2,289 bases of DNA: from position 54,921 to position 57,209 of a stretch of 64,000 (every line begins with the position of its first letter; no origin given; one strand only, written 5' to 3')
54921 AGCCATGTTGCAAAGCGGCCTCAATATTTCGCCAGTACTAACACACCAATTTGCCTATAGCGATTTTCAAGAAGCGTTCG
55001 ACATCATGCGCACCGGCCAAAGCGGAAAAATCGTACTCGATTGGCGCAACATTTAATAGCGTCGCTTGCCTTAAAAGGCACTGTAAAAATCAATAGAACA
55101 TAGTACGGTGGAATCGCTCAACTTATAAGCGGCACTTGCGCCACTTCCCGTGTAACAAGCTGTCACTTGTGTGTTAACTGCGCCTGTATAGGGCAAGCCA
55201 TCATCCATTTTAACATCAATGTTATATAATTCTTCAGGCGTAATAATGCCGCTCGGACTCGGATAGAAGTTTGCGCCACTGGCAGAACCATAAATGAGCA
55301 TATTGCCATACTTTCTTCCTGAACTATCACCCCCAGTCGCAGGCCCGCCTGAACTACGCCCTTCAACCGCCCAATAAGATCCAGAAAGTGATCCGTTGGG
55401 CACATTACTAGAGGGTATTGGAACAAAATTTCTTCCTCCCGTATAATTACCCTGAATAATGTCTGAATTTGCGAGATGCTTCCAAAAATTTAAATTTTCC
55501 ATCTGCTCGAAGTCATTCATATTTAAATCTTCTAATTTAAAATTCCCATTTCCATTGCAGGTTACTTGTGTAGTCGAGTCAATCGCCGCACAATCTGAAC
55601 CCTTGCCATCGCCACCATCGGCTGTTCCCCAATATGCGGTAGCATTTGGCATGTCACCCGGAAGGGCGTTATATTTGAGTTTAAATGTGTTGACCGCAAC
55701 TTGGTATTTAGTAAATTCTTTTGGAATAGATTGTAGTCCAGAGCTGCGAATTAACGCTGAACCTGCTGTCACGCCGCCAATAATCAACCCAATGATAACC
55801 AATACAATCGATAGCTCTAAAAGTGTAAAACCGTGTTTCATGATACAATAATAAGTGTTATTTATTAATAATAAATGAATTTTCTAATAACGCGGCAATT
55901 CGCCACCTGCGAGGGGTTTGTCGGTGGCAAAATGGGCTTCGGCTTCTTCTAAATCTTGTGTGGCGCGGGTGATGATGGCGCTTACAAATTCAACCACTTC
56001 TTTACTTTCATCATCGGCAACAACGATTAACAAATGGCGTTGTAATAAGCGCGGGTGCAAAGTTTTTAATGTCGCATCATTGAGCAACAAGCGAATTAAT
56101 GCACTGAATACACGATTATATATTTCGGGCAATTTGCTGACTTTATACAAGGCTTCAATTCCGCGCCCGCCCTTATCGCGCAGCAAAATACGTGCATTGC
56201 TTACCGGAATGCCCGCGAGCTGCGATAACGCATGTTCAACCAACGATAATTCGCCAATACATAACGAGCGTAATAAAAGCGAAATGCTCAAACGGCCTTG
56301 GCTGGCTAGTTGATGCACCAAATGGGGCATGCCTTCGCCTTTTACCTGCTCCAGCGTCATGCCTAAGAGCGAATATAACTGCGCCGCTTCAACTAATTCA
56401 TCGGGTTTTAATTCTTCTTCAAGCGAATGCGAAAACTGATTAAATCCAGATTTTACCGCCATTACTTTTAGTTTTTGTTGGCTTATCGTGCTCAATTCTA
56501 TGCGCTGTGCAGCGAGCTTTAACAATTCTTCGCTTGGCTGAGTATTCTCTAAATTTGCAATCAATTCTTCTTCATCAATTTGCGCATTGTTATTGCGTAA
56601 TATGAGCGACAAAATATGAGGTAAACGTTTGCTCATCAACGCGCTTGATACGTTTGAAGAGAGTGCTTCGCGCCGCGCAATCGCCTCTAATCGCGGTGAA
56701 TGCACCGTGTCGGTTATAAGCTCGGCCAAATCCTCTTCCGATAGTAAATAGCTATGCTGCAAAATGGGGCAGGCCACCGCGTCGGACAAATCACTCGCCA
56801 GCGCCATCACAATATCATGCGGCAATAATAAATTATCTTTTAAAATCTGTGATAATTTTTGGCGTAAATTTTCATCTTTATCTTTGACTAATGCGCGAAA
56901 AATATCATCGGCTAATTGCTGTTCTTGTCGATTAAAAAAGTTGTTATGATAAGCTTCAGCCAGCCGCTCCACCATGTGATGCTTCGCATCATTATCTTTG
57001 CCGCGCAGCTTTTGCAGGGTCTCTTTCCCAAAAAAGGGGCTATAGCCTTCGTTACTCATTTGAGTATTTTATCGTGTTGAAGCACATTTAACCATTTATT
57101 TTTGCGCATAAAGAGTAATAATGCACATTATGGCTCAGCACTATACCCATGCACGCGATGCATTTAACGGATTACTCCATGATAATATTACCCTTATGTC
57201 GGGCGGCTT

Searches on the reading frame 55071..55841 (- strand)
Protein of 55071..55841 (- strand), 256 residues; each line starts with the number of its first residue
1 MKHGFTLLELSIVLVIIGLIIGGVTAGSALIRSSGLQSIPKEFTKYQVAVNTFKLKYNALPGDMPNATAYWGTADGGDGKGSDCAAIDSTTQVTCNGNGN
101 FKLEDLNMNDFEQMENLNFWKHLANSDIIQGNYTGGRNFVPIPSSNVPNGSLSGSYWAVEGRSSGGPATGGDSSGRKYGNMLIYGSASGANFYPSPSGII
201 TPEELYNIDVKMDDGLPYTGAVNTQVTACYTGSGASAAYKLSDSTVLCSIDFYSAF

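Call 69: search_protein_families(library=pfam, proteins=[window:55071-55841:-], max_evalue=0.001)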
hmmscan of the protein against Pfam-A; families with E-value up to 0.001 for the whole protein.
window:55071-55841:- (256 aa): 1 family
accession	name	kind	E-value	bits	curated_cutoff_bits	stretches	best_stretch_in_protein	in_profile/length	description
PF07963.17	N_methyl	-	1.8e-05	24.6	21.2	1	2-24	4-26/27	Prokaryotic N-terminal methylation motif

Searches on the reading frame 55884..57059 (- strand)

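Call 7: search_protein_families(library=pfam, proteins=[window:55884-57059:-], max_evalue=1)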
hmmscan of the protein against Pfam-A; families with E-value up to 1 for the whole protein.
window:55884-57059:- (391 aa): 3 families
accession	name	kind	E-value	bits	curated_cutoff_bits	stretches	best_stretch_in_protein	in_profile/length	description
PF10098.14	DUF2336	-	1.3e-32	113.7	34.6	1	95-325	1-226/262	Uncharacterised protein conserved in bacteria (DUF2336)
PF10154.14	Fy-3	-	0.0017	17.9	25.8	1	43-198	19-169/498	Ferry endosomal RAB5 effector complex subunit 3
PF13099.11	DUF3944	-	0.24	11.8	24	1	48-66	17-34/35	Domain of unknown function (DUF3944)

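Call 8: search_protein_families(library=ncbifam, proteins=[window:55884-57059:-], max_evalue=1)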
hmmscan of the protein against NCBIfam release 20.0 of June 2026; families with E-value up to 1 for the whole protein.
window:55884-57059:- (391 aa): 3 families
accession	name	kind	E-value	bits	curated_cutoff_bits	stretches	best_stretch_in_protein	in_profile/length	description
NF052659.1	SpbR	equivalog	4e-59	200.6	400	1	18-322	10-313/358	SpbR family protein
NF002630.0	PRK02301.1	equivalog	0.01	15.1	364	1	19-105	114-198/318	deoxyhypusine synthase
NF047615.1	LIC13259_LIC11441_fam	subfamily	0.028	14.9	100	1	144-224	32-112/144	LIC13259/LIC11441 family protein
